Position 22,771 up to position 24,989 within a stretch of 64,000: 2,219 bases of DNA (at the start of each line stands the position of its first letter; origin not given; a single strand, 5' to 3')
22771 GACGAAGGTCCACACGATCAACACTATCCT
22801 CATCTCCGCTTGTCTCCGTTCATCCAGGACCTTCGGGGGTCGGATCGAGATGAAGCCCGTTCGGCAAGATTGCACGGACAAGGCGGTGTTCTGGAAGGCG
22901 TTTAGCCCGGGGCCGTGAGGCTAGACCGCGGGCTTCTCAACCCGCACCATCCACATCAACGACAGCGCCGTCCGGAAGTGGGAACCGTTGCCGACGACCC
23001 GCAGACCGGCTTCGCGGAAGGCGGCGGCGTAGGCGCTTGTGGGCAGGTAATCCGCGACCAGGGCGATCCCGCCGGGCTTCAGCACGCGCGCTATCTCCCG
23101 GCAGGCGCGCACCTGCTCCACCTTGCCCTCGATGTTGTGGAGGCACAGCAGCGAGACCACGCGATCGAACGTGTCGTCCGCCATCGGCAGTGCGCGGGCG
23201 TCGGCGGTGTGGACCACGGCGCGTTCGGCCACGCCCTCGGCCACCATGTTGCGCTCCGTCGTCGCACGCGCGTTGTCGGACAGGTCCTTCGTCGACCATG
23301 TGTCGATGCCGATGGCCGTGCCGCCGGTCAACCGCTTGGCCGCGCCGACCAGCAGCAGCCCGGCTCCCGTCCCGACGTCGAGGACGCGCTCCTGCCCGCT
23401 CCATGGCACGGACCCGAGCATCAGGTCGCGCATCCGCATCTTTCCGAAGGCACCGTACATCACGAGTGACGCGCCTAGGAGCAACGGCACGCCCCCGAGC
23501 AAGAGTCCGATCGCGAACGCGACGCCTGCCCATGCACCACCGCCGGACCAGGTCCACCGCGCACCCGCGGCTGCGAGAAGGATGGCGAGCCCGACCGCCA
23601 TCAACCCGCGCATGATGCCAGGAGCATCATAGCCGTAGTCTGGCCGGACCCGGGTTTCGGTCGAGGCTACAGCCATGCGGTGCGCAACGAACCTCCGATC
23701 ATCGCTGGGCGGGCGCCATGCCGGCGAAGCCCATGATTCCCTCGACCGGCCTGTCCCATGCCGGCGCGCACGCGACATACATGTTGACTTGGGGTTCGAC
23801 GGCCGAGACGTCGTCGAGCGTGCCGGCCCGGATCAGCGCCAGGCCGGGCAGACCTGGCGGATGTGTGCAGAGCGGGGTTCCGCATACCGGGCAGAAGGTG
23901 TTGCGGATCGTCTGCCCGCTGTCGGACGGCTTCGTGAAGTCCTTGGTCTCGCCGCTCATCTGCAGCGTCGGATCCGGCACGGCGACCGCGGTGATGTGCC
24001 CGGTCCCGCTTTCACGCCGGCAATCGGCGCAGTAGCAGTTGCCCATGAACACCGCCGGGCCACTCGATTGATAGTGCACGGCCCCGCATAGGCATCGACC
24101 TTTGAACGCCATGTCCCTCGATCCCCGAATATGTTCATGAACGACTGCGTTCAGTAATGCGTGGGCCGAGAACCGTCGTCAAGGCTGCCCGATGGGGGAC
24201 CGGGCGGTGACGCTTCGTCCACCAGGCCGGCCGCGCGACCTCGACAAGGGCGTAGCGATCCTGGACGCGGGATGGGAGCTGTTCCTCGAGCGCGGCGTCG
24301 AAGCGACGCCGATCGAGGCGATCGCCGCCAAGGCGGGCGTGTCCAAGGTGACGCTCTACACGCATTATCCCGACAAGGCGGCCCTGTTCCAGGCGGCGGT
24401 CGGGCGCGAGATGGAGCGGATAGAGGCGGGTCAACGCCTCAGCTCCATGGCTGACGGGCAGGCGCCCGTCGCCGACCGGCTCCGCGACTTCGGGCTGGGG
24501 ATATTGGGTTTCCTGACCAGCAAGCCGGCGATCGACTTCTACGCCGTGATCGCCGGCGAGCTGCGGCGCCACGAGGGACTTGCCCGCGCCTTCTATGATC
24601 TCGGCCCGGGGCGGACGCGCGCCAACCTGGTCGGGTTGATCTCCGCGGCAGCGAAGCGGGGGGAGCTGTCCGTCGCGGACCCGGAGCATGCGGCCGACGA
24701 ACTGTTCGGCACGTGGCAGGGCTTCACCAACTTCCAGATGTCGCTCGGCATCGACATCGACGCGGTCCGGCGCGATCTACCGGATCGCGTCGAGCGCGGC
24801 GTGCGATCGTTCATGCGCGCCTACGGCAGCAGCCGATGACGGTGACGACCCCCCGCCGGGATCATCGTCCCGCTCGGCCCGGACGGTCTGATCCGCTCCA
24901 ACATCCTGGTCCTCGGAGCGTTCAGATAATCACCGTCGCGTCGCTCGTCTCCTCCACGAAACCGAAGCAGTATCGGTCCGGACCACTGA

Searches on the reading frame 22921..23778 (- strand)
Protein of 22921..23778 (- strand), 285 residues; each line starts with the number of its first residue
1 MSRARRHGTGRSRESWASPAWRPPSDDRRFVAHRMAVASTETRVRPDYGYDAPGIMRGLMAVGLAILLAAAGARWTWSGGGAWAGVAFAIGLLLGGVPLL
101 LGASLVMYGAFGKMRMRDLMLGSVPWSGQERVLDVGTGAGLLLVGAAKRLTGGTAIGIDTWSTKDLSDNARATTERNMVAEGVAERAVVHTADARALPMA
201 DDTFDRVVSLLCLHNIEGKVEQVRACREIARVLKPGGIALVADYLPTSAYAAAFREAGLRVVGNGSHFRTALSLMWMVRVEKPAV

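Call 54: search_protein_families(library=pfam, proteins=[window:22921-23778:-], max_evalue=0.001)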
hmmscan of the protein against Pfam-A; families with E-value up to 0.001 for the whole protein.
window:22921-23778:- (285 aa): 10 families
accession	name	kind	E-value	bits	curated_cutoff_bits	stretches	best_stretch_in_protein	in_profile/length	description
PF08241.18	Methyltransf_11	-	1.3e-15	58.2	21.2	1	133-240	1-94/95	Methyltransferase domain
PF13649.12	Methyltransf_25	-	1.8e-14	54.6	27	1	132-237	1-97/97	Methyltransferase domain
PF13847.12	Methyltransf_31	-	1.5e-10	41.4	27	1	129-244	4-112/145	Methyltransferase domain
PF13489.12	Methyltransf_23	-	1.5e-09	38.3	27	1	130-278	24-154/164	Methyltransferase domain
PF01209.24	Ubie_methyltran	-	1.8e-07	31.2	20.1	1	130-242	49-152/233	ubiE/COQ5 methyltransferase family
PF08242.18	Methyltransf_12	-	4e-07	31.1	30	1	133-238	1-97/98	Methyltransferase domain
PF02353.26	CMAS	-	1.1e-05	25.3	27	1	126-242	60-165/273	Mycolic acid cyclopropane synthetase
PF06325.19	PrmA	-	3.6e-05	23.8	22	1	128-217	161-240/296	Ribosomal protein L11 methyltransferase (PrmA)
PF05148.21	Methyltransf_8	-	0.00014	22.3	27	1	185-243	104-158/219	Hypothetical methyltransferase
PF01234.23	NNMT_PNMT_TEMT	-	0.0004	20.1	25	1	168-252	130-208/261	NNMT/PNMT/TEMT family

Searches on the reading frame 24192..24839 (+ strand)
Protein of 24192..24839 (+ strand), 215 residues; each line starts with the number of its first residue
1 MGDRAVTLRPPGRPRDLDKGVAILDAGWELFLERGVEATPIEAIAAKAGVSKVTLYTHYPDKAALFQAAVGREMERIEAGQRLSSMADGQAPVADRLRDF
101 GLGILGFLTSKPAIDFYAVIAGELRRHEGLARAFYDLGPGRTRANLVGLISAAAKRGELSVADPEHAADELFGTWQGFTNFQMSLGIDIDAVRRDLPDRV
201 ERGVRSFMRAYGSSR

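Call 54: search_protein_families(library=pfam, proteins=[window:24192-24839:+], max_evalue=0.001)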
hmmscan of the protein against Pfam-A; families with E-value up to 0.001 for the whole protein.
window:24192-24839:+ (215 aa): 3 families
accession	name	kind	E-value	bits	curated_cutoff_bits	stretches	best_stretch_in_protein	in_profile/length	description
PF14246.11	TetR_C_7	-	3.7e-21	75.8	22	1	96-212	2-118/119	AefR-like transcriptional repressor, C-terminal domain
PF00440.29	TetR_N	-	1.1e-16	60.8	24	1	23-69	1-47/47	Bacterial regulatory proteins, tetR family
PF16859.10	TetR_C_11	-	2.9e-05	24.9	32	1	95-174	9-89/113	Tetracyclin repressor-like, C-terminal domain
